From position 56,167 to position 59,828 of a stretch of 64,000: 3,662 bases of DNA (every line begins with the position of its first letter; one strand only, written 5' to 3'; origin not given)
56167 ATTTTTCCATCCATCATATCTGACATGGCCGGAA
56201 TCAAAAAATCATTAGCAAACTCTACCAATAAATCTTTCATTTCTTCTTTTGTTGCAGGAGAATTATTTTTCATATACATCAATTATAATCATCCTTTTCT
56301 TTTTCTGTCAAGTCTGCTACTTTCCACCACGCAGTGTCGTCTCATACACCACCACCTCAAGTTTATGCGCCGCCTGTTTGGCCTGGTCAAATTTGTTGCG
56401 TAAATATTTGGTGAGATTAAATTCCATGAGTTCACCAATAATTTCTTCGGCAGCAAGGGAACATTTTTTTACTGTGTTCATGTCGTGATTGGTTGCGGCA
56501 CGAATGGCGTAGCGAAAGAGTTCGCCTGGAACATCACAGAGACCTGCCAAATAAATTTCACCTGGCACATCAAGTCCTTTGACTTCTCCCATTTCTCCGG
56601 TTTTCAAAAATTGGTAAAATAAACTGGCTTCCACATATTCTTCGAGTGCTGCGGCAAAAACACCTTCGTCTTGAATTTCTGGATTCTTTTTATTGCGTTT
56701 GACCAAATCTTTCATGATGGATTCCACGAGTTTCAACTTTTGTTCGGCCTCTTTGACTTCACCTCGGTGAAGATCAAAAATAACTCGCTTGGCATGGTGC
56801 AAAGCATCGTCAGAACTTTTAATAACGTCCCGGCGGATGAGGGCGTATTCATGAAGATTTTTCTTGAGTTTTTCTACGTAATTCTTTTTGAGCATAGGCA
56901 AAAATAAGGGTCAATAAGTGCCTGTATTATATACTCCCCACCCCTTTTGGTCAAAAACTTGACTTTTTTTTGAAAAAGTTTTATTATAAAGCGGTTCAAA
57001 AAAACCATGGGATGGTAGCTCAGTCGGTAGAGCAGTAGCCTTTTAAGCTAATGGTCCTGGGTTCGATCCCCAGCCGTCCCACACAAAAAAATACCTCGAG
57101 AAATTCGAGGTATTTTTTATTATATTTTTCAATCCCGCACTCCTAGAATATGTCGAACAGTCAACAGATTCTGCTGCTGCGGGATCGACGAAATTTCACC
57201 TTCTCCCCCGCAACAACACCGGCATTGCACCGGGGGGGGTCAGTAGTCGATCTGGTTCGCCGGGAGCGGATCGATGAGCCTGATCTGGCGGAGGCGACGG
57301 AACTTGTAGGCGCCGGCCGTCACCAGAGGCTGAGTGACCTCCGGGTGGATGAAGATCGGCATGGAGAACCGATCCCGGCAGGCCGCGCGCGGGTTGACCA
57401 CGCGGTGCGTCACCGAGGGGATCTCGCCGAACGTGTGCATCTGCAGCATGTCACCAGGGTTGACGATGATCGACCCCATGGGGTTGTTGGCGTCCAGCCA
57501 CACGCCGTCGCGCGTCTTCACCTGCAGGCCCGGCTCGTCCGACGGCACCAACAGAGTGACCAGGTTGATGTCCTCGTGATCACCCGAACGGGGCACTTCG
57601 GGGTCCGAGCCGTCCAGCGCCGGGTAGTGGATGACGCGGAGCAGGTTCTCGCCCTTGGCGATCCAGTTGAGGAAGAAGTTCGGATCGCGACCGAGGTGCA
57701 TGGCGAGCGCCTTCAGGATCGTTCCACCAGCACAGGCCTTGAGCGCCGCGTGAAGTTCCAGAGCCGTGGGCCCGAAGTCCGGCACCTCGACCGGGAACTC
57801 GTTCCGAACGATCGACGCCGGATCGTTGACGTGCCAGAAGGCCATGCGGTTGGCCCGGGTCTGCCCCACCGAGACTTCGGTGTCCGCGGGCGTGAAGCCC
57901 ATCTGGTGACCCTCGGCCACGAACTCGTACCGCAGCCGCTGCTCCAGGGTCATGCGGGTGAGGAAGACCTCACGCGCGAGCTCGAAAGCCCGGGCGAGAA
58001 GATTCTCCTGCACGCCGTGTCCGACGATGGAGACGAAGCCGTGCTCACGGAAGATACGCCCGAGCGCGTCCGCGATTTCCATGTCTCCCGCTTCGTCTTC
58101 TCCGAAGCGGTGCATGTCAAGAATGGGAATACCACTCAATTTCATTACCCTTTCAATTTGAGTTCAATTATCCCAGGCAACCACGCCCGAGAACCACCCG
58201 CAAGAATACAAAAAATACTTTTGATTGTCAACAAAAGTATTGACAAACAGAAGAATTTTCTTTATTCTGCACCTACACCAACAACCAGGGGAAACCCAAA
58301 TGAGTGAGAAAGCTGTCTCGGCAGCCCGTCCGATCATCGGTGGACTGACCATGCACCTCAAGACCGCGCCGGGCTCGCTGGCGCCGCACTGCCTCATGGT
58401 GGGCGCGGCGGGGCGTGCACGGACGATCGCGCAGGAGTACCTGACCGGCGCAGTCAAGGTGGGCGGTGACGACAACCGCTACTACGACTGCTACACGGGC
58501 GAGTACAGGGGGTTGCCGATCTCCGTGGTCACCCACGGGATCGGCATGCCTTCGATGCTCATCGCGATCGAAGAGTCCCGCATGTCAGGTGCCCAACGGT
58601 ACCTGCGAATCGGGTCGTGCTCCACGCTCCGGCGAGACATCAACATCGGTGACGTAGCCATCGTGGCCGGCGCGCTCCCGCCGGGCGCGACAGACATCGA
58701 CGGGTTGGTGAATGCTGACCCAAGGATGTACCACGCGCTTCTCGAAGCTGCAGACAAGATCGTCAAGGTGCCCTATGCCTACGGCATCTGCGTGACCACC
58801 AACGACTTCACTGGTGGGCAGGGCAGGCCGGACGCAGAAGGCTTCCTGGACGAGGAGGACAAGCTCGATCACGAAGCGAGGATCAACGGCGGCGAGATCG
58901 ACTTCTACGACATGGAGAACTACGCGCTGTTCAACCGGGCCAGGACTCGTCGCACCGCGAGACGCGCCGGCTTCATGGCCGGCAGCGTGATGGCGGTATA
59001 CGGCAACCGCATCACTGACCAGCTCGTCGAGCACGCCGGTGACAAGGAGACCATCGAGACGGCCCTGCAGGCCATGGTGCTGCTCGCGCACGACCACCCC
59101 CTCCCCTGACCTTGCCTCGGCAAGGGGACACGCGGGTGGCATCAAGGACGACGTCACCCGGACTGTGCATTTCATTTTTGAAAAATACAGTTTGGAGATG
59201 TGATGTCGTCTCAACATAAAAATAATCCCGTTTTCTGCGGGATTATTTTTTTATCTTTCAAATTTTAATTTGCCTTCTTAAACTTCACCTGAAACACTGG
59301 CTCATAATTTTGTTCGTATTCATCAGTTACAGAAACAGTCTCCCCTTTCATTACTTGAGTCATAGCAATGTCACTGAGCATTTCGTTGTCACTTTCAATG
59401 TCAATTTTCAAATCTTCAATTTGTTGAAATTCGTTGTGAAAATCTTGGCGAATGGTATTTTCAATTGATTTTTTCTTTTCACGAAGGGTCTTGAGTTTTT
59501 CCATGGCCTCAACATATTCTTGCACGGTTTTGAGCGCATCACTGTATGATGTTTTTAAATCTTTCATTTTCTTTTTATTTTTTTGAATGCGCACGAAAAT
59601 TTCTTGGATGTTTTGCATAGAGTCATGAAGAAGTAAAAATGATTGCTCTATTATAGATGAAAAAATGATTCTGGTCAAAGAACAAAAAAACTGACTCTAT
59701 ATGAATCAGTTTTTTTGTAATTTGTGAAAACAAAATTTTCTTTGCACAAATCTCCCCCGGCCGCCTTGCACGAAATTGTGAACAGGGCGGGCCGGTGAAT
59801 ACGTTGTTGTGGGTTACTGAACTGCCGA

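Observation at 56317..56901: Bacterial translin-family homologue next to a tRNA gene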

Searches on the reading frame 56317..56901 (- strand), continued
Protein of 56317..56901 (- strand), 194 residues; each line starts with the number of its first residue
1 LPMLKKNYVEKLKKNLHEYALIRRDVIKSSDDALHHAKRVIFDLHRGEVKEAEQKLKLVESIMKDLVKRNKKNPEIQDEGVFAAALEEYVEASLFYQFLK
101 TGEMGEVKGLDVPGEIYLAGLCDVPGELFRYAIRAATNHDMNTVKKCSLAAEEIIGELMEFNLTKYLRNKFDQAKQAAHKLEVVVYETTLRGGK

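Call 47: find_encoding_contigs(protein=P0275, flank=5000, max_places=2)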
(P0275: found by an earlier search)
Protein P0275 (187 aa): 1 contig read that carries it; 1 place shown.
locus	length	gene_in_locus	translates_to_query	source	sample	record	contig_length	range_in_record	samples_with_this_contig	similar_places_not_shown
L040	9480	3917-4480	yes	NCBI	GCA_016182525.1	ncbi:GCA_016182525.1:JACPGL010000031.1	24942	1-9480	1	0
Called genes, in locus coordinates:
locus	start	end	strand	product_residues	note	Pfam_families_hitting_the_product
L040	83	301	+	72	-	-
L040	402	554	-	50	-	-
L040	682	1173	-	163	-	PF00293:NUDIX, PF22327:Nudt16-like (weak)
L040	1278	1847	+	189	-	PF01330:RuvA_N, PF00633:HHH (faint), PF14520:HHH_5, PF07499:RuvA_C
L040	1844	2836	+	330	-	PF02388:FemAB, PF13480:Acetyltransf_6, PF02388:FemAB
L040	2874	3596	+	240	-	PF00483:NTP_transferase, PF01128:IspD (weak), PF12804:NTP_transf_3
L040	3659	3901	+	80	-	-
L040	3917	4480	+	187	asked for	PF01997:Translin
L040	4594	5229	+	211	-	PF01726:LexA_DNA_bind, PF00717:Peptidase_S24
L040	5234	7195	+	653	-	PF13588:HSDR_N_2, PF02384:N6_Mtase, PF07669:Eco57I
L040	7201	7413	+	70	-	-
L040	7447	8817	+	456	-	PF01420:Methylase_S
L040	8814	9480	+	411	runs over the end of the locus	PF13742:tRNA_anti_2, PF01336:tRNA_anti-codon, PF02601:Exonuc_VII_L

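Call 48: find_encoding_contigs(protein=P0249, flank=5000, max_places=2)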
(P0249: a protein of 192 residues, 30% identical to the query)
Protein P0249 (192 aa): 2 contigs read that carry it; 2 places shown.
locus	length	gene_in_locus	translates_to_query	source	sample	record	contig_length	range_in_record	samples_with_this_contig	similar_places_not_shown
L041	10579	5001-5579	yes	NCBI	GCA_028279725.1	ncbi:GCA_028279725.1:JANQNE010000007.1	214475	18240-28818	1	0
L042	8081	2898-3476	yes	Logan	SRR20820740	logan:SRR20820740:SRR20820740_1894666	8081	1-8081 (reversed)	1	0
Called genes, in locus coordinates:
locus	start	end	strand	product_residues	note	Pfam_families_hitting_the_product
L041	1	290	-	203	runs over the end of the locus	PF01862:PvlArgDC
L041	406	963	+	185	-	-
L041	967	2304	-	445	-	PF01935:DUF87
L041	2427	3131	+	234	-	-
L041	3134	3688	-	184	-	-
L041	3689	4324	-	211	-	-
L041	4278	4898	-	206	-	-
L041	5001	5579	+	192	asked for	PF01997:Translin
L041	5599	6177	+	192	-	PF12917:YfbR-like, PF13023:HD_3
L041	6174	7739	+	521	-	-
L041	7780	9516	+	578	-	PF01336:tRNA_anti-codon, PF00152:tRNA-synt_2, PF02938:GAD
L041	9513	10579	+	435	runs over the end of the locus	PF01336:tRNA_anti-codon, PF00152:tRNA-synt_2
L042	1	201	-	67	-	?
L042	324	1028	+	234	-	-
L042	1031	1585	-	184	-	-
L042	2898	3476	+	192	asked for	PF01997:Translin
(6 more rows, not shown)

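Call 49: find_encoding_contigs(protein=P0188, flank=5000, max_places=2)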
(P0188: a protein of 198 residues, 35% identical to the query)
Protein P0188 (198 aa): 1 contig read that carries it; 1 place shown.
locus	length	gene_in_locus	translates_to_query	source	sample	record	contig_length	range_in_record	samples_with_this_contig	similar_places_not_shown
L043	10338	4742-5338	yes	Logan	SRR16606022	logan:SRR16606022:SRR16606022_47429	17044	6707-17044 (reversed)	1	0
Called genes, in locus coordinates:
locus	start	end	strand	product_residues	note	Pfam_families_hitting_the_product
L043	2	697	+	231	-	?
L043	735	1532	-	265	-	PF07091:FmrO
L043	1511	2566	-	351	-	PF26356:Pelota_N, PF03464:eRF1_2, PF03465:eRF1_3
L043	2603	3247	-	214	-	-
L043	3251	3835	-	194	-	-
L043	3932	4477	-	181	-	-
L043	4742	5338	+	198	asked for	PF01997:Translin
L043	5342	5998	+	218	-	PF13483:Lactamase_B_3, PF12706:Lactamase_B_2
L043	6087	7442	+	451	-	PF01336:tRNA_anti-codon, PF00152:tRNA-synt_2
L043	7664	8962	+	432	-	PF01336:tRNA_anti-codon, PF00152:tRNA-synt_2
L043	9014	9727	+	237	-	PF00106:adh_short, PF01370:Epimerase (weak), PF08659:KR, PF23441:SDR (faint), PF13561:adh_short_C2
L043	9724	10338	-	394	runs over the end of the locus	PF00149:Metallophos, PF12850:Metallophos_2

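Call 66: search_dna_similar(query=window:56317-56901:-, collection=plasmids, mode=protein, max_evalue=0.001, max_rows=10)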
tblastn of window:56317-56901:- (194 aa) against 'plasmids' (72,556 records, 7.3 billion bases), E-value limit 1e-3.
No match.

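Call 67: search_dna_similar(query=window:56317-56901:-, collection=phages, mode=protein, max_evalue=0.001, max_rows=10)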
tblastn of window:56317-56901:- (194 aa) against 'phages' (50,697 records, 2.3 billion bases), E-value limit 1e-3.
No match.

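Call 68: find_related_loci(query=window:56317-56901:-, collection=viral_contigs, flank=4000)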
Query window:56317-56901:- (194 aa) in viral_contigs; peptide patterns used: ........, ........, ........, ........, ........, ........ (x = any residue, [..] = any of these).
20 stretches matched a pattern, but none encodes a relative of the query by tblastn (E <= 1e-3).

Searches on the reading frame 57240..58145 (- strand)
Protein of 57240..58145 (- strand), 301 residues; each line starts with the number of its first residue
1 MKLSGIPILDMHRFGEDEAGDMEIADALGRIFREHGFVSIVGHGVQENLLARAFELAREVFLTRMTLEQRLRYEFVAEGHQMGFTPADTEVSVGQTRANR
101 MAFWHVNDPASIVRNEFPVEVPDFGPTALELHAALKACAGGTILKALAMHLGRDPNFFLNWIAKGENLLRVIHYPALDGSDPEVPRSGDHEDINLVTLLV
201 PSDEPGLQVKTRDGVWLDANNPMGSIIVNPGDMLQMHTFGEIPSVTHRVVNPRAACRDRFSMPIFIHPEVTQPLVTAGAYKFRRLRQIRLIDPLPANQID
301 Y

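Call 4: search_protein_families(library=pfam, proteins=[window:57240-58145:-], max_evalue=1)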
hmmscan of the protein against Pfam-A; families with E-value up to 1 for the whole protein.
window:57240-58145:- (301 aa): 2 families
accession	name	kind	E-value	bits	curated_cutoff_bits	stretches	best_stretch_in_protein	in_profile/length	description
PF03171.26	2OG-FeII_Oxy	-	7e-16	58.8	23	1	167-268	3-101/101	2OG-Fe(II) oxygenase superfamily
PF14226.12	DIOX_N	-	1.3e-13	52.1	27.3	1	6-107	1-97/117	non-haem dioxygenase in morphine synthesis N-terminal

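Call 24: search_protein_families(library=ncbifam, proteins=[window:57240-58145:-], max_evalue=0.01)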
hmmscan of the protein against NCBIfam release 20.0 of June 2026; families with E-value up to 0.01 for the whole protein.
window:57240-58145:- (301 aa): 0 families

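Call 25: search_protein_families(library=padloc, proteins=[window:57240-58145:-], max_evalue=0.1)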
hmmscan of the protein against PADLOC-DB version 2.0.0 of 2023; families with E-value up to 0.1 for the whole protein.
window:57240-58145:- (301 aa): 0 families

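Call 52: find_homologous_proteins(query=window:57240-58145:-, max_evalue=1e-10)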
Query window:57240-58145:- (301 aa): 7346 proteins with E <= 1e-10 among 8000 candidates; the best 120 are listed.
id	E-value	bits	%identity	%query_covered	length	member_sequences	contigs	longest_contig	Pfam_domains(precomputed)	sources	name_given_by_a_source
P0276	6.1e-122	425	64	99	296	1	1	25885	PF14226.13,PF03171.27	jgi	-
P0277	2.1e-120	419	64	99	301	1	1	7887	PF14226.13,PF03171.27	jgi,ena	-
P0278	4.0e-115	402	61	99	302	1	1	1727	PF14226.13,PF03171.27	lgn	-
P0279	3.1e-99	350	56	100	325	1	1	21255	PF14226.13,PF03171.27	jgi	-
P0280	1.5e-93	331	57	99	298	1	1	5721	PF14226.13,PF03171.27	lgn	-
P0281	1.7e-53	200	39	95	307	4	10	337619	PF14226.13,PF03171.27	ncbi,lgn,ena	-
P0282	2.3e-53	199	40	96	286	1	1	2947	PF14226.13,PF03171.27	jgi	-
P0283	1.6e-52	197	42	88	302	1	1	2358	PF14226.13,PF03171.27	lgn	-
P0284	1.8e-52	196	41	95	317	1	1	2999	PF14226.13,PF03171.27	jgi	jgi:isopenicillin N synthase-like dioxygenase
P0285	4.5e-52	195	39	95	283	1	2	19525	PF14226.13,PF03171.27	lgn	-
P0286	6.7e-52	195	39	96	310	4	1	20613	PF14226.13,PF03171.27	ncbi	ncbi:MAG: hypothetical protein RLZZ450_2060 [Pseudomonadota bacterium]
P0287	1.3e-51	194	39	97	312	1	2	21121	PF14226.13,PF03171.27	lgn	-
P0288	3.1e-51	192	41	95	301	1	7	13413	PF14226.13,PF03171.27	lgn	-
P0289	3.4e-51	192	39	96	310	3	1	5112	PF14226.13,PF03171.27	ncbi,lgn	-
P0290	3.8e-51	192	42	89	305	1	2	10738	PF14226.13,PF03171.27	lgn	-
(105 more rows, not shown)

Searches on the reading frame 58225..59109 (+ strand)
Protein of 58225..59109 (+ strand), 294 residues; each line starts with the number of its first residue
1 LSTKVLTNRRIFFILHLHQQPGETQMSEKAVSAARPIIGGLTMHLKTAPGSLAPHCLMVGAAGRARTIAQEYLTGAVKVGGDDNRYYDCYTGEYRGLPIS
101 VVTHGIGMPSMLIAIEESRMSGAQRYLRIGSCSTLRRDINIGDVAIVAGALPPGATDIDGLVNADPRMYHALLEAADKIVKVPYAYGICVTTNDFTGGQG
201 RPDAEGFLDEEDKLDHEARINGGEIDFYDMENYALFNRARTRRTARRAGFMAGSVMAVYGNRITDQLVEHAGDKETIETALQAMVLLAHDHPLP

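Call 4: search_protein_families(library=pfam, proteins=[window:58225-59109:+], max_evalue=1)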
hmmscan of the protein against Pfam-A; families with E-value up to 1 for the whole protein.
window:58225-59109:+ (294 aa): 1 family
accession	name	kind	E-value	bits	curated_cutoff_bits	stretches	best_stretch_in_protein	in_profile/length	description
PF01048.26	PNP_UDP_1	-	2.3e-15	57.1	25.1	1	55-282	2-222/233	Phosphorylase superfamily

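Call 24: search_protein_families(library=ncbifam, proteins=[window:58225-59109:+], max_evalue=0.01)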
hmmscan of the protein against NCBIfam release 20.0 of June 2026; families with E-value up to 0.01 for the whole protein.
window:58225-59109:+ (294 aa): 6 families
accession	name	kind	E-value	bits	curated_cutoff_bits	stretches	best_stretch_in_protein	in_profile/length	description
TIGR01718.1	Uridine-psphlse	equivalog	1.7e-28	99.6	280.3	1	43-284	2-237/245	uridine phosphorylase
NF009914.0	PRK13374.1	subfamily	4e-19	69.1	338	1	42-150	3-110/235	DeoD-type purine-nucleoside phosphorylase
NF004489.0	PRK05819.1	subfamily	5.8e-19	68.3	230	1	42-151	3-111/236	DeoD-type purine-nucleoside phosphorylase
TIGR00107.1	deoD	equivalog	1.1e-17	64.3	232.25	1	44-157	1-113/232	purine-nucleoside phosphorylase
NF008383.0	PRK11178.1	equivalog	2.8e-15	56.3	262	1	57-285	23-246/254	uridine phosphorylase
TIGR01719.1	euk_UDPppase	equivalog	0.00039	19.8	249.95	0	94-235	75-232/287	uridine phosphorylase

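Call 25: search_protein_families(library=padloc, proteins=[window:58225-59109:+], max_evalue=0.1)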
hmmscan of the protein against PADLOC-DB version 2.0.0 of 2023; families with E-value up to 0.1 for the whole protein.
window:58225-59109:+ (294 aa): 0 families

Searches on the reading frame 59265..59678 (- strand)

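Call 4: search_protein_families(library=pfam, proteins=[window:59265-59678:-], max_evalue=1)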
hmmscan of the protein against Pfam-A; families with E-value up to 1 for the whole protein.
window:59265-59678:- (137 aa): 12 families
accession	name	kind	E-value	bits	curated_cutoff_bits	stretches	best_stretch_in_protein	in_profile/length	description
PF23067.1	MG280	-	0.021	14.8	27.4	1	19-107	61-151/259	Uncharacterised protein MG280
PF05192.23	MutS_III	-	0.026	15.3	34.1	1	17-89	75-147/194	MutS domain III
PF15796.10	KELK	-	0.029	15.3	27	1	31-77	27-73/80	KELK-motif containing domain of MRCK Ser/Thr protein kinase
PF08718.16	GLTP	-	0.036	14.7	25.6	0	52-111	3-62/147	Glycolipid transfer protein (GLTP)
PF22456.1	PqqF-like_C_4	-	0.092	13.3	27.5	1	20-79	30-88/100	PQQ synthase PqqF-like, C-terminal lobe domain 4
PF09969.14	DUF2203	-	0.1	13.7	24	1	24-104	8-86/122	Uncharacterized conserved protein (DUF2203)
PF04799.18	Fzo_mitofusin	-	0.11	12.5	27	1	18-85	93-160/161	fzo-like conserved region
PF23553.1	NELF-A_N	-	0.12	12.8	27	1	15-105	25-114/146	NELF-A N-terminal domain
PF22949.1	HRI2_3H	-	0.23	11.8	27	1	2-62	4-65/80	Heme-regulated eIF-2-alpha kinase, helical domain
PF07303.18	Occludin_ELL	-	0.34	12.1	31.2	1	14-72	24-82/101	Occludin homology domain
PF07851.19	TMEM120A-B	-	0.36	10.5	29.8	1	17-122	7-122/324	TMEM120A/B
PF08653.15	DASH_Dam1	-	0.56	10.5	26.6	0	11-46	2-37/56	DASH complex subunit Dam1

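Call 7: search_protein_families(library=ncbifam, proteins=[window:59265-59678:-], max_evalue=1)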
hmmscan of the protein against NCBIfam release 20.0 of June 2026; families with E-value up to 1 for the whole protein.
window:59265-59678:- (137 aa): 13 families
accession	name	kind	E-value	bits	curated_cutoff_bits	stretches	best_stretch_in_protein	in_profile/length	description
TIGR03007.1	pepcterm_ChnLen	equivalog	0.0013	17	278.85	1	13-96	238-321/498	XrtA system polysaccharide chain length determinant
NF011157.0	PRK14562.1-2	equivalog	0.0023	17.7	238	1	22-67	50-95/191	haloacid dehalogenase superfamily protein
NF045487.1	ASRP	equivalog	0.0029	16.3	300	1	19-114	153-244/593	archaea-specific SMC-related protein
NF003034.1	PRK03918.1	equivalog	0.0037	15.3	700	1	17-103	326-412/878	DNA double-strand break repair ATPase Rad50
NF008438.0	PRK11281.1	equivalog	0.013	13.3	991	1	16-103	60-146/1113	mechanosensitive channel MscK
NF033872.1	SidA_fam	subfamily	0.027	13.3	60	1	20-105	192-279/379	T4SS effector SidA family protein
NF005107.0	PRK06545.1-5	equivalog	0.056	12.4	414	1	32-119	238-325/367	prephenate dehydrogenase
NF052612.1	sll0565_fam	equivalog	0.075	13.4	50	1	29-97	5-74/106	sll0565 family protein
TIGR04527.1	mycoplas_twoTM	subfamily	0.086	12.5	125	1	16-97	55-129/248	MG_279/MG_280 family protein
TIGR02916.1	PEP_his_kin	equivalog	0.086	11.4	300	1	11-87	477-552/679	XrtA/PEP-CTERM system histidine kinase PrsK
NF004613.0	PRK05945.1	equivalog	0.15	10.6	824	1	26-90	441-504/575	succinate dehydrogenase/fumarate reductase flavoprotein subunit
NF001645.0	PRK00420.1-2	equivalog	0.22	11.6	162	1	33-74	63-104/106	hypothetical protein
TIGR03550.1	F420_cofG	equivalog_domain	0.53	9.4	213.35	1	51-117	176-241/322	7,8-didemethyl-8-hydroxy-5-deazariboflavin synthase CofG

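Call 25: search_protein_families(library=padloc, proteins=[window:59265-59678:-], max_evalue=0.1)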
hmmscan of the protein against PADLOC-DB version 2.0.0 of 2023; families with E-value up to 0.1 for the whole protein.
window:59265-59678:- (137 aa): 3 families
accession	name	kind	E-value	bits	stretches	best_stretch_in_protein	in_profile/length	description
PDLC00666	Effector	-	0.0069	14.3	1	31-81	41-86/174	1TM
PDLC00006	DruC1|DruC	-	0.04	10.4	1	18-106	199-287/626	Unknown function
PDLC04400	PDC-M08A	-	0.046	12.2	0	75-122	5-51/86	-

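Call 26: search_protein_families(library=phrogs, proteins=[window:59265-59678:-], max_evalue=0.1)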
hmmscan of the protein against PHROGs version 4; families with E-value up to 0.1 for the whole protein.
window:59265-59678:- (137 aa): 3 families
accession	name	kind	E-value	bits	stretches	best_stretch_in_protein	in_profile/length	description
phrog_9510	-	unknown function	0.0078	17.5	1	28-84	12-66/129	-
phrog_6158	-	unknown function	0.018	16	1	16-91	20-94/118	-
phrog_7202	-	unknown function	0.02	15.5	1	44-73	16-45/50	-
